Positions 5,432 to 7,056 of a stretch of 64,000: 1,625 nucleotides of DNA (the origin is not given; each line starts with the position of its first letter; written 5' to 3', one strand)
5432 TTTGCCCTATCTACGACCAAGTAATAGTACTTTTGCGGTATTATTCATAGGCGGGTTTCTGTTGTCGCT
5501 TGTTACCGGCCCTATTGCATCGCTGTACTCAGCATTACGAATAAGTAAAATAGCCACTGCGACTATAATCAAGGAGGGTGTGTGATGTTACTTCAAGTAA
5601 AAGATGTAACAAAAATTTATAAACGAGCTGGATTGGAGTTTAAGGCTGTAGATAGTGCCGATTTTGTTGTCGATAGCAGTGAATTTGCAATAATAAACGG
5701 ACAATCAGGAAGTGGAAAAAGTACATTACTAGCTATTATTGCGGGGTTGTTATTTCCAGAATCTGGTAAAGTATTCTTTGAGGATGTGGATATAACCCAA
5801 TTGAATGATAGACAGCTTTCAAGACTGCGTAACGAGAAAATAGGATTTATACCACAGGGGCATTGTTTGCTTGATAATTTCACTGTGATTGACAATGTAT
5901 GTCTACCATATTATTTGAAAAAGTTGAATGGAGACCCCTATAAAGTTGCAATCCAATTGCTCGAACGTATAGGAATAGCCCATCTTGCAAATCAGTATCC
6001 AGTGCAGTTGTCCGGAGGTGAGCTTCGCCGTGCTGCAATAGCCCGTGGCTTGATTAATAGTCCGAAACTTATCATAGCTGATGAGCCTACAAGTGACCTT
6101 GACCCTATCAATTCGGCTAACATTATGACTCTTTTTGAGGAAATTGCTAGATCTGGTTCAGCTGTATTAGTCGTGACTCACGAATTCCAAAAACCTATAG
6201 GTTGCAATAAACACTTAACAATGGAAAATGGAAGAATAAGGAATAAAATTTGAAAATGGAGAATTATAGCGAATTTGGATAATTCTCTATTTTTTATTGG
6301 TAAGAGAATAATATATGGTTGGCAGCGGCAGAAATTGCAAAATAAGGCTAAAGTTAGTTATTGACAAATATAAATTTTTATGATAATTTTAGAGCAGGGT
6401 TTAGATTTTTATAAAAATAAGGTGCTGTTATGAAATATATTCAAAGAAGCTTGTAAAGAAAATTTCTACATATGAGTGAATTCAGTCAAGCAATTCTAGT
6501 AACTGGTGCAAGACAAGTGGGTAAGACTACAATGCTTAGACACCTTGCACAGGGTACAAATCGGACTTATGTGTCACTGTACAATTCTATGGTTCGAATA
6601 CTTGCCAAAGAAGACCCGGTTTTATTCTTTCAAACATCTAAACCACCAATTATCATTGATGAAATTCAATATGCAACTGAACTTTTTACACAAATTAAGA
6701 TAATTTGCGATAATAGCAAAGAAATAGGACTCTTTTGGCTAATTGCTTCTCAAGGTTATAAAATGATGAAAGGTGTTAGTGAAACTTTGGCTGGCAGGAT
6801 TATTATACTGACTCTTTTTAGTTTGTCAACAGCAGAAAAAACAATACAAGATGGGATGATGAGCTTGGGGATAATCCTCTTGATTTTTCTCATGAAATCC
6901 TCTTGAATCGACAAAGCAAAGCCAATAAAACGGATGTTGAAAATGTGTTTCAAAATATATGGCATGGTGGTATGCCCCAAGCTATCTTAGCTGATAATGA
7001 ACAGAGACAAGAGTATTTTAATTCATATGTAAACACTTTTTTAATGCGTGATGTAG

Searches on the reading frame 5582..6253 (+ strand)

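Call 74: search_protein_families(library=pfam, proteins=[window:5582-6253:+])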
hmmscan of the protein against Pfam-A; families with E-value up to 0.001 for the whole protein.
window:5582-6253:+ (223 aa): 6 families
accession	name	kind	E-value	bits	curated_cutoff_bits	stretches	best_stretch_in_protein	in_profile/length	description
PF00005.33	ABC_tran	-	6.4e-28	98.5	25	1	25-171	3-137/137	ABC transporter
PF13304.12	AAA_21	-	4.1e-07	30.8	27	0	139-200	234-298/304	AAA domain, putative AbiEii toxin, Type IV TA system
PF13555.12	AAA_29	-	1.2e-05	25.4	27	1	26-64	15-52/61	P-loop containing region of AAA domain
PF02463.25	SMC_N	-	0.00014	21.8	40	0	20-53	10-44/220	RecF/RecN/SMC N terminal domain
PF25199.1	nSTAND_NTPase5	-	0.00036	20.8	34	1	32-86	40-97/145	Novel STAND NTPase 5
PF01656.29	CbiA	-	0.00039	20.8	25.4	1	36-123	2-54/125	CobQ/CobB/MinD/ParA nucleotide binding domain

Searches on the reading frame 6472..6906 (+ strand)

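Call 32: search_protein_families(library=pfam, proteins=[window:6472-6906:+])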
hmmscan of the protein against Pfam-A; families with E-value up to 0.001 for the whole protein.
window:6472-6906:+ (144 aa): 2 families
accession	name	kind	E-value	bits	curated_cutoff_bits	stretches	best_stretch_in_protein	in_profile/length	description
PF13173.12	AAA_14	-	1.6e-22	80.3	27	1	6-122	3-127/129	AAA domain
PF13401.12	AAA_22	-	3.6e-05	24.5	27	0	6-37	6-33/130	AAA domain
